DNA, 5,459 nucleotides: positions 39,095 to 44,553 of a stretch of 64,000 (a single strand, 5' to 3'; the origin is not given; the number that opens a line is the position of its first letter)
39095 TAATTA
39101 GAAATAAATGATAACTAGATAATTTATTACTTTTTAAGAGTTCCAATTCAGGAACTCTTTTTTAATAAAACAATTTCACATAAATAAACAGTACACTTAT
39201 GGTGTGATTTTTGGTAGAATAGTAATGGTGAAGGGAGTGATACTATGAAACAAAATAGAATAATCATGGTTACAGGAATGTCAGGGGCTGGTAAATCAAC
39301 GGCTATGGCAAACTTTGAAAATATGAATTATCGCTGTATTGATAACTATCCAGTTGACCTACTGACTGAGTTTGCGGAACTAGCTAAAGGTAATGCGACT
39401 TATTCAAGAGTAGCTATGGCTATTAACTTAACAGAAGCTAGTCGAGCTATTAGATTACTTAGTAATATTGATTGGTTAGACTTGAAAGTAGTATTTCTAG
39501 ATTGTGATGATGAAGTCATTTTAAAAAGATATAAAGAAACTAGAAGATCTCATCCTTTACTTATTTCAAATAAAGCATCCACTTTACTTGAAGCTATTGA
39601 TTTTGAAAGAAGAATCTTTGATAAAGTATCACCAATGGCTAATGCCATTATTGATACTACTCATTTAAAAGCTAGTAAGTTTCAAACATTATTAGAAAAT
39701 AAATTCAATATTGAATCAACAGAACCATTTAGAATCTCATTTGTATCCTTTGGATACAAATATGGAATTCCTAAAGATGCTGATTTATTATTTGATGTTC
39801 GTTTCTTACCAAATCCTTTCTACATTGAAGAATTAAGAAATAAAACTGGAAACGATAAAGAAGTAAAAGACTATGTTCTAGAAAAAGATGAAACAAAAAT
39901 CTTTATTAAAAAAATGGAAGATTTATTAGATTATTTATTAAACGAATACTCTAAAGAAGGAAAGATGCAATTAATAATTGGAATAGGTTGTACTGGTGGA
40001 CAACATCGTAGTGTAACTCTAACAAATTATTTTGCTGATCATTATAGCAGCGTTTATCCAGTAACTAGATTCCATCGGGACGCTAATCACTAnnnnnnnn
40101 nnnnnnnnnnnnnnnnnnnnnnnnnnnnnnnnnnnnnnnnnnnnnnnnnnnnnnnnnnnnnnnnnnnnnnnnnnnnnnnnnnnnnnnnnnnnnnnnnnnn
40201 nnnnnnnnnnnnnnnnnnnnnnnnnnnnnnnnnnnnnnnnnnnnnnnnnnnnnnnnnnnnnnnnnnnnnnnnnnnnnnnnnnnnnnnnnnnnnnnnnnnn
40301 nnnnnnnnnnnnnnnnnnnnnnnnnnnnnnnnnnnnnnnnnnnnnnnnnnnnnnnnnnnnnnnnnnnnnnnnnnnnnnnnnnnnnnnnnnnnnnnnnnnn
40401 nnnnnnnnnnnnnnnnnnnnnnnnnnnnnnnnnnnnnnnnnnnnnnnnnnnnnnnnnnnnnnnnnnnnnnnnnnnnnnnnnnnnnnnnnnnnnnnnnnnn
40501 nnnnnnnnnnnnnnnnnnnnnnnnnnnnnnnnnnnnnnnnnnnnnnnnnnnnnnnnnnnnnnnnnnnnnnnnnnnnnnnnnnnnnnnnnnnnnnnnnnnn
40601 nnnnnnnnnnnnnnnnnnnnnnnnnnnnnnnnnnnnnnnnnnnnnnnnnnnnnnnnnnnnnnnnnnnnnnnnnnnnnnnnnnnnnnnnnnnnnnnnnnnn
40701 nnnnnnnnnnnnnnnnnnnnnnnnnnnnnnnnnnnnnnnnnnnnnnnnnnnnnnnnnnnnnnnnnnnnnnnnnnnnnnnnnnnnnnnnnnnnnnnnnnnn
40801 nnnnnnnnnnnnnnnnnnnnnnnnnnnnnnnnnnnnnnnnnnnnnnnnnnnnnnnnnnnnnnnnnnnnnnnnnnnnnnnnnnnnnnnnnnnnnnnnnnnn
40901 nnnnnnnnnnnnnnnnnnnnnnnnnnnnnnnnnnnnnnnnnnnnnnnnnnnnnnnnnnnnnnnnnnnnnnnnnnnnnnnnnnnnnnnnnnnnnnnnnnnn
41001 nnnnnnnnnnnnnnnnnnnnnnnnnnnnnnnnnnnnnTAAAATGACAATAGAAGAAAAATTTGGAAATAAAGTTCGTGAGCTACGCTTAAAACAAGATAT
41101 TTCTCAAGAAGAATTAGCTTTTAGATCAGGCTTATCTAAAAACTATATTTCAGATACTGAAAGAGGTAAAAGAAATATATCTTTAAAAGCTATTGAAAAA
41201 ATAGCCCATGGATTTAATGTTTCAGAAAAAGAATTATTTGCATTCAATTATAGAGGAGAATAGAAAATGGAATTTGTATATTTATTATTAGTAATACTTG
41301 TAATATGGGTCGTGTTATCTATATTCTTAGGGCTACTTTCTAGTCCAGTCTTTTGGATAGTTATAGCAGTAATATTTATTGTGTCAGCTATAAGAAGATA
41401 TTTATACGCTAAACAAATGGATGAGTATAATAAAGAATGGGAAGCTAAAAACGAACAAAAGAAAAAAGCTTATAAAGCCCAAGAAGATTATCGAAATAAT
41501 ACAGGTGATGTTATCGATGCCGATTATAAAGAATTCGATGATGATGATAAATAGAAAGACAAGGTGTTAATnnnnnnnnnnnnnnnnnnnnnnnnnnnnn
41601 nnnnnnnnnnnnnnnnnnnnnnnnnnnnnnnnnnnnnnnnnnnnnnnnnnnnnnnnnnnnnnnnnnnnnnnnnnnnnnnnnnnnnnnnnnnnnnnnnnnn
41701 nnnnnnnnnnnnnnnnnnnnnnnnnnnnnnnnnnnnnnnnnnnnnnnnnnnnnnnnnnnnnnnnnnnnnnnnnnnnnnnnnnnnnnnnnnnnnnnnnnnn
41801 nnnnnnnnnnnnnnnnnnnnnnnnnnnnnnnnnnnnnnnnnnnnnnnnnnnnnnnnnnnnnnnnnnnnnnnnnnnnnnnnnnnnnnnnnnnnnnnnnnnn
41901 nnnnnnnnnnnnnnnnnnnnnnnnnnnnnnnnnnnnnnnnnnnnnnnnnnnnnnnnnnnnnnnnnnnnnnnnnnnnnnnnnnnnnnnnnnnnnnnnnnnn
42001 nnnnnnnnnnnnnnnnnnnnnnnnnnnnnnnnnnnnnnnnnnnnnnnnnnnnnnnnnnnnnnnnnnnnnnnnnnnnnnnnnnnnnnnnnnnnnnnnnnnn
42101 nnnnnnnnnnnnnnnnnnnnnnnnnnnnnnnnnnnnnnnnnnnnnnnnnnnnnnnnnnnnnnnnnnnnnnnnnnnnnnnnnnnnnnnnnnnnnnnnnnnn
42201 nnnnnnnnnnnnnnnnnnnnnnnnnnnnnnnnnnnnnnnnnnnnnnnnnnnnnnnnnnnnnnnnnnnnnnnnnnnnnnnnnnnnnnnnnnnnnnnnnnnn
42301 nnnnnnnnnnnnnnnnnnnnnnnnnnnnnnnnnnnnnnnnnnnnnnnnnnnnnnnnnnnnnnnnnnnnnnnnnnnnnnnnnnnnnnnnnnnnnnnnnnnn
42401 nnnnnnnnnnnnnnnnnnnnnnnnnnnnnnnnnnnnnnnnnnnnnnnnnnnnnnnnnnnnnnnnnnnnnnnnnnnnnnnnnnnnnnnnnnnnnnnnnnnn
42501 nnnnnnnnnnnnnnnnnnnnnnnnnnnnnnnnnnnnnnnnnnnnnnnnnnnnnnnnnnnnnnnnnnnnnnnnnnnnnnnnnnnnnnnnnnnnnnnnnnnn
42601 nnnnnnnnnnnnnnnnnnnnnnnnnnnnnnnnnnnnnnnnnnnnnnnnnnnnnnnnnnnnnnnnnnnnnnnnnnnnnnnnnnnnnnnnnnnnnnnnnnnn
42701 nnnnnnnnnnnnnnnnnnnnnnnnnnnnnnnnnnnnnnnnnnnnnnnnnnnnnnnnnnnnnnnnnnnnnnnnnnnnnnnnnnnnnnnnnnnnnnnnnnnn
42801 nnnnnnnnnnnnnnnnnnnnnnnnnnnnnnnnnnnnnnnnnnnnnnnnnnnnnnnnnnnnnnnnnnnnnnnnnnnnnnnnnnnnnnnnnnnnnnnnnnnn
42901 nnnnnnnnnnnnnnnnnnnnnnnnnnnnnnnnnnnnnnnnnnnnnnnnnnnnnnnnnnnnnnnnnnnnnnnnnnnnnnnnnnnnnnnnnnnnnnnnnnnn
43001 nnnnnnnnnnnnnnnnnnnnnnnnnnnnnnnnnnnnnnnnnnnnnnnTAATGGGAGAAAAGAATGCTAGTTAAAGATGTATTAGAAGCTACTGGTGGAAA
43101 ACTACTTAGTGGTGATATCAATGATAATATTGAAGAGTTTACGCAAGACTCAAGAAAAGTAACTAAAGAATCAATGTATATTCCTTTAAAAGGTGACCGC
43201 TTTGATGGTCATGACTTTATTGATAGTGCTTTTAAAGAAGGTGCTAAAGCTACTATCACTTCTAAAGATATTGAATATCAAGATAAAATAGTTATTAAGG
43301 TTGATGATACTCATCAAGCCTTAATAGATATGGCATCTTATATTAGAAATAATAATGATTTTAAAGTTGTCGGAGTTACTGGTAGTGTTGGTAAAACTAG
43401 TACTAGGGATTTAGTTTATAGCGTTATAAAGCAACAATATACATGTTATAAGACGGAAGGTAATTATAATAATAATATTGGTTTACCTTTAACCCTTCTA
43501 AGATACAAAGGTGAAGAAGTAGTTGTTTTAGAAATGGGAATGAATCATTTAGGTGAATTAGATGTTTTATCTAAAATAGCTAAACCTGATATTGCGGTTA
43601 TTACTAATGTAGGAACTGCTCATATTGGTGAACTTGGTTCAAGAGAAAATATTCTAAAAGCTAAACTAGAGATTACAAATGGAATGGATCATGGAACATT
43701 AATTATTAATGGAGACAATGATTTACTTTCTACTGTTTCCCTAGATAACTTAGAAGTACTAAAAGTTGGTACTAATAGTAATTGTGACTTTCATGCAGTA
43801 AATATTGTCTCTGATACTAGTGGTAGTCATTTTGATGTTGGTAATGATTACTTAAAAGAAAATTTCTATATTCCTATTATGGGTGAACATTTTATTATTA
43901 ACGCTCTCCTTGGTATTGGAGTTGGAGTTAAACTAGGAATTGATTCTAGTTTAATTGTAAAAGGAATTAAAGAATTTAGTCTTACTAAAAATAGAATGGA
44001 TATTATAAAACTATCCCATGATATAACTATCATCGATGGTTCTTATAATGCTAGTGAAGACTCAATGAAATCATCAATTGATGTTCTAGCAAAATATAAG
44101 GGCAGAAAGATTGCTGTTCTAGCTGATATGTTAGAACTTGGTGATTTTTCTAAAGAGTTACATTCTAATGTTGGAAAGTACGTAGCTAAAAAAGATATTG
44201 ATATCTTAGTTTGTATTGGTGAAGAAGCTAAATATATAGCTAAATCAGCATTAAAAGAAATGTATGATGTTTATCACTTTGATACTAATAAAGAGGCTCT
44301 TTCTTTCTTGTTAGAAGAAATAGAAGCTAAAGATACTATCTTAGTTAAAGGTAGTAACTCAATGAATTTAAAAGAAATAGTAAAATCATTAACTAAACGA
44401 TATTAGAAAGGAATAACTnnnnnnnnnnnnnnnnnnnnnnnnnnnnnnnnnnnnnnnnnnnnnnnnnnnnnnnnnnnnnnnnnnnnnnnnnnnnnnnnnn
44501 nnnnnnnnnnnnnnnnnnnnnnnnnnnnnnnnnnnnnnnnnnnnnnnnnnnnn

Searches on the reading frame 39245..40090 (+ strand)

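Call 59: search_protein_families(library=pfam, proteins=[window:39245-40090:+], max_evalue=0.00001)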
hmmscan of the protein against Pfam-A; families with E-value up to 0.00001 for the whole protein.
window:39245-40090:+ (282 aa): 3 families
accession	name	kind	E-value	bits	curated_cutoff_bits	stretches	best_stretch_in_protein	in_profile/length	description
PF22740.1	PapZ_C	-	1.7e-44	151.3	27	1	163-280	2-120/121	RapZ C-terminal domain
PF03668.21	RapZ-like_N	-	2.1e-36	125.5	25.4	1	6-155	3-155/158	RapZ-like N-terminal domain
PF13238.12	AAA_18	-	3.3e-06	28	29.4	0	7-41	1-29/128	AAA domain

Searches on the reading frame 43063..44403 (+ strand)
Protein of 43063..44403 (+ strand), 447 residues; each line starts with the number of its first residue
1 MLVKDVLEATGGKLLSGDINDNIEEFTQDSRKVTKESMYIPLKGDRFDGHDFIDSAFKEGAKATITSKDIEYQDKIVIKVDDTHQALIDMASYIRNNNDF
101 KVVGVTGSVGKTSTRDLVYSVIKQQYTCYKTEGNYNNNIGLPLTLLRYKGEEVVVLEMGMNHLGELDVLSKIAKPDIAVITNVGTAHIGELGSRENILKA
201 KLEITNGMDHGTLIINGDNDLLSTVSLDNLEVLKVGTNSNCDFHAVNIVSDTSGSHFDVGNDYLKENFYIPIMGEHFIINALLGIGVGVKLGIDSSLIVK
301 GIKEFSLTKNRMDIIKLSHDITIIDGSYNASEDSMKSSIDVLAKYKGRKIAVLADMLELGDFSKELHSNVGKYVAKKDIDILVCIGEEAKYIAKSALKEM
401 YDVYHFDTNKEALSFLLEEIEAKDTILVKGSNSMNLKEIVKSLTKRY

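Call 24: search_protein_families(library=pfam, proteins=[window:43063-44403:+], max_evalue=0.00001)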
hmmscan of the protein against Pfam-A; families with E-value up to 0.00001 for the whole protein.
window:43063-44403:+ (447 aa): 3 families
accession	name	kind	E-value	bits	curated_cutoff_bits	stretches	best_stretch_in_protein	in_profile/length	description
PF08245.18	Mur_ligase_M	-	4.1e-45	154.6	24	1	105-287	1-199/200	Mur ligase middle domain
PF02875.26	Mur_ligase_C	-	1.5e-20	74.7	28.4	1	310-431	1-126/127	Mur ligase, glutamate ligase domain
PF01225.30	Mur_ligase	-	1.8e-08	35.1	21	1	27-92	6-92/95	Mur ligase family, catalytic domain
